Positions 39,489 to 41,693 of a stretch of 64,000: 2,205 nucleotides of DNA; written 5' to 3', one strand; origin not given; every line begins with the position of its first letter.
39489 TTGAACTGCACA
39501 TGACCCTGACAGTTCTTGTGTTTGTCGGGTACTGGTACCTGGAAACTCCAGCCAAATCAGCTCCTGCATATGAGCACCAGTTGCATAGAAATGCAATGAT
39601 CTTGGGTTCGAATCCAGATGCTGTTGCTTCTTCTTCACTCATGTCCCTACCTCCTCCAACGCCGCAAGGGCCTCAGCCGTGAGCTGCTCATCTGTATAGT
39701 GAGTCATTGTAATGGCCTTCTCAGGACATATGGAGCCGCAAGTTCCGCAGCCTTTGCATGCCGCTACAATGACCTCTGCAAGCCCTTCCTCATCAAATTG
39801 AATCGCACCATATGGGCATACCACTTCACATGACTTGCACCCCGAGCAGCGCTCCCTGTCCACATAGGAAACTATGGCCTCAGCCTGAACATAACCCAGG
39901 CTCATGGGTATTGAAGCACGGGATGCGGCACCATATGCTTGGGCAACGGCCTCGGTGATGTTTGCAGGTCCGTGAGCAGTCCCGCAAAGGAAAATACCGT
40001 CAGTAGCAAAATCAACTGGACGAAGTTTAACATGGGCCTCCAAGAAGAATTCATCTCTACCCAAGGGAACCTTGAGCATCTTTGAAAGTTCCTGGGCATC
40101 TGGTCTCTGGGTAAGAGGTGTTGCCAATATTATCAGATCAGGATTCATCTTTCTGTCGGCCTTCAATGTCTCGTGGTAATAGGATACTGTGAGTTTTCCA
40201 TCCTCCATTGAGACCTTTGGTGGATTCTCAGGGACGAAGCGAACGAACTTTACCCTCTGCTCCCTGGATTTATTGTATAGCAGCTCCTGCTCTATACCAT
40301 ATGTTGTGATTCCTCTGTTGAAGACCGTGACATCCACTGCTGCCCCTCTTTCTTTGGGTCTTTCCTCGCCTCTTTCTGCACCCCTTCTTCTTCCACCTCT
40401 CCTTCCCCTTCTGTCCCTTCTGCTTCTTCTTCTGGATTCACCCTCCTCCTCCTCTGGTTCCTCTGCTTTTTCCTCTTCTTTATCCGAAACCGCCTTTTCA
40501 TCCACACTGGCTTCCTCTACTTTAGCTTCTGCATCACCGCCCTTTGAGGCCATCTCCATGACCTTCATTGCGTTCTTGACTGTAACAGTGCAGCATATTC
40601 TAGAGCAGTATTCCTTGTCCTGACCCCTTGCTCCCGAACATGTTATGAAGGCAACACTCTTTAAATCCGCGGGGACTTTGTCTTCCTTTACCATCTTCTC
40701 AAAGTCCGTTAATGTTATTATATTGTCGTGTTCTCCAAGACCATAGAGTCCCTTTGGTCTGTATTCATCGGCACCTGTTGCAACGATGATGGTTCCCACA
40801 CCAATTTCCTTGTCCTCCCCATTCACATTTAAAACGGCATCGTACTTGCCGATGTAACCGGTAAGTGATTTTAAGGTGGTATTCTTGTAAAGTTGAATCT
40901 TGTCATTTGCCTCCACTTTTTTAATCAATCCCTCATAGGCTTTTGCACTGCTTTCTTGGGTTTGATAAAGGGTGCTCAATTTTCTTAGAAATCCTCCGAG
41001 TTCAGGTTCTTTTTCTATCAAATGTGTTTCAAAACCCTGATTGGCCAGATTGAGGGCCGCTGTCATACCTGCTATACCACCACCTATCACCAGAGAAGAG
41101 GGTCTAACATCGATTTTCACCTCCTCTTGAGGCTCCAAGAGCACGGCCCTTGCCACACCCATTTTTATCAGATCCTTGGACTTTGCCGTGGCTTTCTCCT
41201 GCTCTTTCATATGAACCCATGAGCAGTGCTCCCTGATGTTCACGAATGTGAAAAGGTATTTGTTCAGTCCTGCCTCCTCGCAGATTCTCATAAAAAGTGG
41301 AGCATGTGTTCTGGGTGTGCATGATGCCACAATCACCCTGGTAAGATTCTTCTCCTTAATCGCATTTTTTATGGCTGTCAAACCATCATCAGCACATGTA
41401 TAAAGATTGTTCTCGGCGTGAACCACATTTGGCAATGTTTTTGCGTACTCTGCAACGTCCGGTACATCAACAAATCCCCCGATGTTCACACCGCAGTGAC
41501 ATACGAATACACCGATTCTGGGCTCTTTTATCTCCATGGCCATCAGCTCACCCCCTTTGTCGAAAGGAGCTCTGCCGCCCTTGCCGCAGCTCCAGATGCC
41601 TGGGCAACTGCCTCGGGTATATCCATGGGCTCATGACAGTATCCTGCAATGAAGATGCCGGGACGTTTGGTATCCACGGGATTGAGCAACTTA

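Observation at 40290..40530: Glu-rich then Arg/Gly-rich low-complexity insertion inside a classical HdrA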

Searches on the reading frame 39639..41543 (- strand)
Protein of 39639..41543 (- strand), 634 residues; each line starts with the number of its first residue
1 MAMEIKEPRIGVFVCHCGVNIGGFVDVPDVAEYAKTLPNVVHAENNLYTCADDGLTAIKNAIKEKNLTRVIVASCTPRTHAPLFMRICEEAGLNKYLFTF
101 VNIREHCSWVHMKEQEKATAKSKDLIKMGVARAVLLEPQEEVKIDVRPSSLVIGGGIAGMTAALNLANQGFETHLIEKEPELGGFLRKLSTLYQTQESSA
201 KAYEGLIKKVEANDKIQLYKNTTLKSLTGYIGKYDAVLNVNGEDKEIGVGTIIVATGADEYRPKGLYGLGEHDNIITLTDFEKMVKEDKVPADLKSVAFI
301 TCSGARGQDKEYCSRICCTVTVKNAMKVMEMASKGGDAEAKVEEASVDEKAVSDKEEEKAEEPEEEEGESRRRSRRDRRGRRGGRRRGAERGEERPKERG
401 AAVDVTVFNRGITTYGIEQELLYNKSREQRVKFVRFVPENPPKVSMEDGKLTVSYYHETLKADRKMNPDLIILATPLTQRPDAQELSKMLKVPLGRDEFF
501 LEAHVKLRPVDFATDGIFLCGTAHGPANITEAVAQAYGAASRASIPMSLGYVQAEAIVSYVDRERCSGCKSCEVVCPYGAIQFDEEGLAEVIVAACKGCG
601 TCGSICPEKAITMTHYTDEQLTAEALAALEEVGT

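Call 7: search_solved_structures(query=window:39639-41543:-, show_alignments=2)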
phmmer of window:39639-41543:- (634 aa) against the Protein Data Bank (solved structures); distinct sequences matched with E-value up to 0.001: 39.
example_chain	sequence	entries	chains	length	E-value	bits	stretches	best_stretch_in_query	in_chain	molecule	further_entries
8rvu_a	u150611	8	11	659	2.4e-134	452.2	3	5-236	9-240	H(2):CoB-CoM heterodisulfide,ferredoxin reductase subunit A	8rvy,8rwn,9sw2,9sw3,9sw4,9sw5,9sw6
8rvv_A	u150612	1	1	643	2.8e-132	445.4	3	8-236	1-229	H(2):CoB-CoM heterodisulfide,ferredoxin reductase subunit A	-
5odc_A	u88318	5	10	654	2.1e-129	435.9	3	6-235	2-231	Heterodisulfide reductase, subunit A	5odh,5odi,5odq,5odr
9sfi_A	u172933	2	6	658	1.3e-107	363.9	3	6-239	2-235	CoB--CoM heterodisulfide reductase iron-sulfur subunit A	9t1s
7bkb_A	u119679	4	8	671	3.1e-105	356.1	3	4-239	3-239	CoB--CoM heterodisulfide reductase iron-sulfur subunit A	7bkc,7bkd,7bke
6tjr_A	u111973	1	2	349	2e-22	82.6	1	150-330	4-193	Fumarate reductase/succinate dehydrogenase flavoprotein domain protein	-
5c4i_B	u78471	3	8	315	1.3e-07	33.7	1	559-614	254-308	Oxalate oxidoreductase subunit delta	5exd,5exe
9bt4_G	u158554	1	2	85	5.7e-07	31.6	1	563-613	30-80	Pyruvate:Ferredoxin Oxidoreductase, subunit delta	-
7bkb_L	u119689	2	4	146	8.3e-06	27.7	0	556-584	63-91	Formylmethanofuran dehydrogenase, subunit G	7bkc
6fah_A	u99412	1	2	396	1e-05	27.5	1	561-613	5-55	Caffeyl-CoA reductase-Etf complex subunit CarE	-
9n5u_B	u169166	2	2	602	6.3e-05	24.8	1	556-615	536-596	NfnB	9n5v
7qv7_D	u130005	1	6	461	9.7e-05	24.2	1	557-625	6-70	Hydrogen dependent carbon dioxide reductase subunit HydA2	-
1h7x_A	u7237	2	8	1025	0.0001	24.1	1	554-608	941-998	DIHYDROPYRIMIDINE DEHYDROGENASE | Dihydropyrimidine dehydrogenase [NADP(+)]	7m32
1gt8_A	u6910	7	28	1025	0.0001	24.1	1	554-608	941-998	DIHYDROPYRIMIDINE DEHYDROGENASE | Dihydropyrimidine dehydrogenase [NADP(+)]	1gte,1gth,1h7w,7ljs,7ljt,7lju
7m31_A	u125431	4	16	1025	0.0001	24.1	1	554-608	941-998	Dihydropyrimidine dehydrogenase [NADP(+)]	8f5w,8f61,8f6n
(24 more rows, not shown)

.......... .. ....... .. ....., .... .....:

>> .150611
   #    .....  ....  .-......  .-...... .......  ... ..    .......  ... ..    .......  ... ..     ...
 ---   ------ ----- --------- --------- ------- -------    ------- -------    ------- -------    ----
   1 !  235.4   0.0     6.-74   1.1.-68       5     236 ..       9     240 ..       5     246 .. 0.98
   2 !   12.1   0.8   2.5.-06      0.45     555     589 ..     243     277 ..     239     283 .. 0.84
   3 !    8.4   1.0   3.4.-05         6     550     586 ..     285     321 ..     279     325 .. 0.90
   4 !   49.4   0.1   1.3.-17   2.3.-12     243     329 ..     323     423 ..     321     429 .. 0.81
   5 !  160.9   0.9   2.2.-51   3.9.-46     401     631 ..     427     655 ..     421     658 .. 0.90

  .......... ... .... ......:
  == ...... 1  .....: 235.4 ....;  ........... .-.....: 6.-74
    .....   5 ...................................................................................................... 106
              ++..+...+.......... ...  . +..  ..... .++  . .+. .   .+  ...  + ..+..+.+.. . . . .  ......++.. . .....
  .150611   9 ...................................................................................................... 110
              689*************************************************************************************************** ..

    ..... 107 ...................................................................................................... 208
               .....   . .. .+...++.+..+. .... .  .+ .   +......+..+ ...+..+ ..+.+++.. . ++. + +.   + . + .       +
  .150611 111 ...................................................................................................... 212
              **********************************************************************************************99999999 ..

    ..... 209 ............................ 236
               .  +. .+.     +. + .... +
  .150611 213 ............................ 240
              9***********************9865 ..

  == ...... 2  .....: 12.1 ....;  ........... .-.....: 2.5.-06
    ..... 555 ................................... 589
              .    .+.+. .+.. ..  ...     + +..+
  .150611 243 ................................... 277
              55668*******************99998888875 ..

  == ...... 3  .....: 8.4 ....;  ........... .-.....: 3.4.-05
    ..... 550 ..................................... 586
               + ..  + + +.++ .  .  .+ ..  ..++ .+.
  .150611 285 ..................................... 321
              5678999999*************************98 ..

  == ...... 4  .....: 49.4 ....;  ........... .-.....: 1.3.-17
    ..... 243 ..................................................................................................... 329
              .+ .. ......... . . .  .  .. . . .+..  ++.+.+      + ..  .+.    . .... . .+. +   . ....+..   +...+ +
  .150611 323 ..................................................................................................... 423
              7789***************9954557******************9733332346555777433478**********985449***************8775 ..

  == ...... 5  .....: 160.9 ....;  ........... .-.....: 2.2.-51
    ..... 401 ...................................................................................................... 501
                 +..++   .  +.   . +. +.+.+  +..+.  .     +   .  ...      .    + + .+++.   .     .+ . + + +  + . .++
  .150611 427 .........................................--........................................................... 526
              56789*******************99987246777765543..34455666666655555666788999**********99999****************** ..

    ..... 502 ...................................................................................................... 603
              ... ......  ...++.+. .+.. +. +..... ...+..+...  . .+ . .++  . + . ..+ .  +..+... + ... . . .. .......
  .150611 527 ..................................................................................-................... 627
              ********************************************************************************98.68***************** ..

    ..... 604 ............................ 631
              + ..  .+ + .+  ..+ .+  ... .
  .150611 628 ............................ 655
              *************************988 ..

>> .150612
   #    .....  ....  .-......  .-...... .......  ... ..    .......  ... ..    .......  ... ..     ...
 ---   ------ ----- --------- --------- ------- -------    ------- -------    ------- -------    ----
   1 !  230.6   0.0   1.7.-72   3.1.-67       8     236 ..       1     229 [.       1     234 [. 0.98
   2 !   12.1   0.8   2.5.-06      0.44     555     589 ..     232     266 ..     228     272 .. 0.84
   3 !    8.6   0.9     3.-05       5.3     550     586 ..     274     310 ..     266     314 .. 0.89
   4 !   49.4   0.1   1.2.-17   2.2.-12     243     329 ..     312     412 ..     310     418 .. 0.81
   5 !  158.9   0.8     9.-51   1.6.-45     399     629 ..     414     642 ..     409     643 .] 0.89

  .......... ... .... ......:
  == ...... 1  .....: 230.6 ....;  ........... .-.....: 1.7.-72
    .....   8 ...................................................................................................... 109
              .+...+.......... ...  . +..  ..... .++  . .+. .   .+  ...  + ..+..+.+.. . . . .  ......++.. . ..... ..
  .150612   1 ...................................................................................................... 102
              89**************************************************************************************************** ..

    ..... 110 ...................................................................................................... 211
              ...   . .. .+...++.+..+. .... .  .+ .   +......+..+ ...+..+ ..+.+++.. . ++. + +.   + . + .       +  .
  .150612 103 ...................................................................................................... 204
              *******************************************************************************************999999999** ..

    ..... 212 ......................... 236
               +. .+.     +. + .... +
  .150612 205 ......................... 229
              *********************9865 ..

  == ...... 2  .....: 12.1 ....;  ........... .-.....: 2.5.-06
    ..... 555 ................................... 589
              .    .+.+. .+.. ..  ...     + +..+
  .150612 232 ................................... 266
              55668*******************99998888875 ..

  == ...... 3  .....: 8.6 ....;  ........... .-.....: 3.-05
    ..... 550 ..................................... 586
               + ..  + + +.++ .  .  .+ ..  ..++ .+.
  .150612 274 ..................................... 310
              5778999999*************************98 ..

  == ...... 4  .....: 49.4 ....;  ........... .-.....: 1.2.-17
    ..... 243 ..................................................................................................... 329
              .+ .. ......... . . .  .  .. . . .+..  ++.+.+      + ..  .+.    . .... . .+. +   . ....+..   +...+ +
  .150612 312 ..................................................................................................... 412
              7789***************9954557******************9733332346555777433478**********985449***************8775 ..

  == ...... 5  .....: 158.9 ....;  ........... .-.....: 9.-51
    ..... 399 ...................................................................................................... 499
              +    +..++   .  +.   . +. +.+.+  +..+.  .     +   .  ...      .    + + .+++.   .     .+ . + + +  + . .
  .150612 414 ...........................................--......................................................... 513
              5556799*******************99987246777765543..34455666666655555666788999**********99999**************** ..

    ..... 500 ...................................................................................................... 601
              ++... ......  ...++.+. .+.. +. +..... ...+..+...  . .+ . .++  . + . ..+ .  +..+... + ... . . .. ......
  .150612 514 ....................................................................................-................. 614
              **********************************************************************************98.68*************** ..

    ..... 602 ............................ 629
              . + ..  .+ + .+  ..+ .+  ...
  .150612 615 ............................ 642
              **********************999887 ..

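Call 8: search_protein_families(library=pfam, proteins=[window:39639-41543:-], max_evalue=0.01)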
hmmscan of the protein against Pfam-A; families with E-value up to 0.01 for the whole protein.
window:39639-41543:- (634 aa): 23 families
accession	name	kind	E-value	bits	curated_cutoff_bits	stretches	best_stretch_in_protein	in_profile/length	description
PF07992.20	Pyr_redox_2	-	1.9e-13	50.9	26.1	1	151-289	4-141/291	Pyridine nucleotide-disulphide oxidoreductase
PF00037.32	Fer4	-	2.3e-11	43.4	21.1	2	560-582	2-24/24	4Fe-4S binding domain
PF14697.11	Fer4_21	-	2.6e-10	40.7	35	1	561-613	3-59/59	4Fe-4S dicluster domain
PF12838.12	Fer4_7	-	5.1e-08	33.7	27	2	565-610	1-52/52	4Fe-4S dicluster domain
PF13450.12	NAD_binding_8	-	5.9e-08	33.3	21.9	1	152-184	1-33/68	NAD(P)-binding Rossmann-like domain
PF00890.30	FAD_binding_2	-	8.9e-08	32.2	20.4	1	151-184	3-36/414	FAD binding domain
PF12831.13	FAD_oxidored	-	1.9e-07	31.2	27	1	151-186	3-38/416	FAD dependent oxidoreductase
PF13237.11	Fer4_10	-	2e-07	31.3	25.5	1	560-607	3-53/53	4Fe-4S dicluster domain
PF01266.30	DAO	-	3.2e-07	30.6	27.9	1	151-183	3-35/353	FAD dependent oxidoreductase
PF25160.1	LdpA_Fe-S-bd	-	3.2e-07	30.5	27.6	1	571-616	8-48/49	LdpA Fe-S cluster-binding domain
PF12797.12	Fer4_2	-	1.1e-06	28.6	24.5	1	560-578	4-22/22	4Fe-4S binding domain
PF13187.11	Fer4_9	-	1.6e-06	28.5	27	1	565-611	1-52/52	4Fe-4S dicluster domain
PF12837.12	Fer4_6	-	7.1e-06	26.2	25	1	560-581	3-24/24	4Fe-4S binding domain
PF03486.20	HI0933_like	-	3.1e-05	24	50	1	151-183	4-36/244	HI0933-like protein Rossmann domain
PF13484.11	Fer4_16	-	7.5e-05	23.9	30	0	596-619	2-26/66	4Fe-4S double cluster binding domain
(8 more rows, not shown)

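Call 9: find_homologous_proteins(query=window:39639-41543:-, max_evalue=1e-30)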
Query window:39639-41543:- (634 aa): 7998 proteins with E <= 1e-30 among 8000 candidates; the best 120 are listed.
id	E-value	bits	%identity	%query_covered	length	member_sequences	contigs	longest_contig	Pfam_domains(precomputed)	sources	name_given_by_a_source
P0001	0.0e+0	1324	91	100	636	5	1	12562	PF14697.12,PF13450.13,PF07992.21,PF12837.13,PF12838.13,PF12831.14,PF01266.31,PF12797.13,PF00890.31,PF00037.33,PF25160.2,PF13237.12,PF13187.12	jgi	jgi:heterodisulfide reductase subunit A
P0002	0.0e+0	1218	84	100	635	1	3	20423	PF14697.12,PF13450.13,PF07992.21,PF12837.13,PF13484.12,PF12838.13,PF12831.14,PF01266.31,PF12797.13,PF00890.31,PF00037.33,PF25160.2,PF13237.12,PF13187.12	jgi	jgi:heterodisulfide reductase subunit A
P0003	0.0e+0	1198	81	100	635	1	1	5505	PF14697.12,PF13450.13,PF07992.21,PF12837.13,PF12838.13,PF12831.14,PF01266.31,PF12797.13,PF00890.31,PF00037.33,PF25160.2,PF13237.12,PF13187.12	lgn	-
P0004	0.0e+0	1196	82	100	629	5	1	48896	PF14697.12,PF13450.13,PF07992.21,PF12837.13,PF12838.13,PF12831.14,PF01266.31,PF12797.13,PF00890.31,PF00037.33,PF13237.12,PF13187.12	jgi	jgi:heterodisulfide reductase subunit A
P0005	0.0e+0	1195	82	100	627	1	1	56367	PF14697.12,PF13450.13,PF07992.21,PF12837.13,PF13484.12,PF12838.13,PF12831.14,PF12797.13,PF00890.31,PF00037.33,PF25160.2,PF13237.12,PF13187.12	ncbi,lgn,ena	-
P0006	0.0e+0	1188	79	100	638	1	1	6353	PF14697.12,PF13450.13,PF07992.21,PF12837.13,PF03486.21,PF13484.12,PF12838.13,PF12831.14,PF01266.31,PF12797.13,PF00890.31,PF00037.33,PF25160.2,PF13237.12,PF13183.12,PF13187.12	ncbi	-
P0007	0.0e+0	1184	81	99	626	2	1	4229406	PF14697.12,PF13450.13,PF07992.21,PF12837.13,PF12838.13,PF12831.14,PF01266.31,PF12797.13,PF00890.31,PF00037.33,PF25160.2,PF13237.12,PF13187.12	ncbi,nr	ncbi:MAG: CoB--CoM heterodisulfide reductase iron-sulfur subunit A family protein [Thermoplasmata ar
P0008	0.0e+0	1164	81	100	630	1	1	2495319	PF14697.12,PF13450.13,PF07992.21,PF12837.13,PF12838.13,PF12831.14,PF01266.31,PF12797.13,PF00890.31,PF00037.33,PF25160.2,PF13237.12,PF13187.12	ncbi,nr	ncbi:MAG: CoB--CoM heterodisulfide reductase iron-sulfur subunit A family protein [Thermoplasmata ar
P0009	0.0e+0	1157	80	99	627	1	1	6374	PF14697.12,PF13450.13,PF07992.21,PF12837.13,PF03486.21,PF12838.13,PF12831.14,PF01266.31,PF12797.13,PF00890.31,PF00037.33,PF13237.12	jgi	jgi:heterodisulfide reductase subunit A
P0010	0.0e+0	1141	78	99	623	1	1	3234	PF14697.12,PF13450.13,PF07992.21,PF12837.13,PF12838.13,PF12831.14,PF01266.31,PF12797.13,PF00890.31,PF00037.33,PF13237.12,PF13187.12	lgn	-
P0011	0.0e+0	1124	76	99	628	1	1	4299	PF14697.12,PF13450.13,PF07992.21,PF12837.13,PF03486.21,PF12838.13,PF12831.14,PF01266.31,PF12797.13,PF00890.31,PF00037.33,PF25160.2,PF13237.12,PF13187.12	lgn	-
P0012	0.0e+0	1122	78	100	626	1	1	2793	PF14697.12,PF13450.13,PF07992.21,PF12837.13,PF03486.21,PF12838.13,PF12831.14,PF01266.31,PF12797.13,PF00890.31,PF00037.33,PF25160.2,PF13237.12,PF13187.12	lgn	-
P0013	0.0e+0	1116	87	88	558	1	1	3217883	PF01266.31,PF13450.13,PF00890.31,PF07992.21,PF12831.14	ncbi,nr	ncbi:MAG: CoB--CoM heterodisulfide reductase iron-sulfur subunit A family protein [Methanomassiliico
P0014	4.2e-270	916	63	99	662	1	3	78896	PF14697.12,PF13450.13,PF07992.21,PF00037.33,PF13484.12,PF12838.13,PF25160.2,PF13237.12,PF13187.12,PF12831.14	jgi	jgi:heterodisulfide reductase subunit A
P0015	3.4e-269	913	63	99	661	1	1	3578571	PF14697.12,PF13450.13,PF07992.21,PF00037.33,PF13484.12,PF12838.13,PF25160.2,PF13237.12,PF13187.12,PF12831.14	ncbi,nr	ncbi:MAG: CoB--CoM heterodisulfide reductase iron-sulfur subunit A family protein [Thermoplasmata ar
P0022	3.3e-254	863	66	51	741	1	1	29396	PF14697.12,PF13450.13,PF07992.21,PF12837.13,PF12798.13,PF13484.12,PF12838.13,PF12800.13,PF12831.14,PF12797.13,PF00037.33,PF25160.2,PF13237.12,PF13187.12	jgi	jgi:heterodisulfide reductase subunit A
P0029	3.5e-249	846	58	99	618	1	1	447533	PF14697.12,PF13450.13,PF07992.21,PF12837.13,PF03486.21,PF13484.12,PF12838.13,PF12831.14,PF01266.31,PF12797.13,PF00890.31,PF00037.33,PF25160.2,PF13237.12,PF13187.12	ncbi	-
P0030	3.7e-249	846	58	99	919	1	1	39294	PF14697.12,PF13450.13,PF07992.21,PF12837.13,PF03486.21,PF13484.12,PF12838.13,PF12800.13,PF12831.14,PF12797.13,PF00890.31,PF00037.33,PF02095.22,PF25160.2,PF13237.12,PF13187.12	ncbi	-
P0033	1.1e-248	845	69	51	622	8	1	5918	PF14697.12,PF13450.13,PF07992.21,PF12837.13,PF13484.12,PF12838.13,PF12831.14,PF01266.31,PF12797.13,PF00890.31,PF00037.33,PF25160.2,PF13237.12,PF13183.12,PF13187.12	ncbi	-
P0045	2.5e-244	830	69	51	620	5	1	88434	PF14697.12,PF13450.13,PF07992.21,PF12837.13,PF13484.12,PF12838.13,PF12831.14,PF12797.13,PF00890.31,PF00037.33,PF25160.2,PF13237.12,PF13183.12,PF13187.12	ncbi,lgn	-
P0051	8.3e-243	825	59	99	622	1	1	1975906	PF14697.12,PF13450.13,PF07992.21,PF12837.13,PF03486.21,PF12838.13,PF12831.14,PF00890.31,PF00037.33,PF25160.2,PF13237.12,PF13187.12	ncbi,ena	-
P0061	1.9e-241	821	57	99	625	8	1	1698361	PF14697.12,PF13450.13,PF07992.21,PF12837.13,PF12838.13,PF12831.14,PF01266.31,PF12797.13,PF00890.31,PF00037.33,PF25160.2,PF13237.12,PF13187.12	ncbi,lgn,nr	ncbi:MAG: CoB--CoM heterodisulfide reductase iron-sulfur subunit A family protein [Methanobacteriota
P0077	3.2e-240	817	58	97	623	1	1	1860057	PF14697.12,PF13450.13,PF07992.21,PF12837.13,PF00070.34,PF03486.21,PF12838.13,PF12831.14,PF01266.31,PF00890.31,PF00037.33,PF13738.13,PF25160.2,PF13237.12,PF13187.12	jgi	jgi:heterodisulfide reductase subunit A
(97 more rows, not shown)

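Call 15: find_encoding_contigs(protein=window:39639-41543:-, flank=6000, max_places=4)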
Protein window:39639-41543:- (634 aa): no gene with exactly this product is on record in the collection.
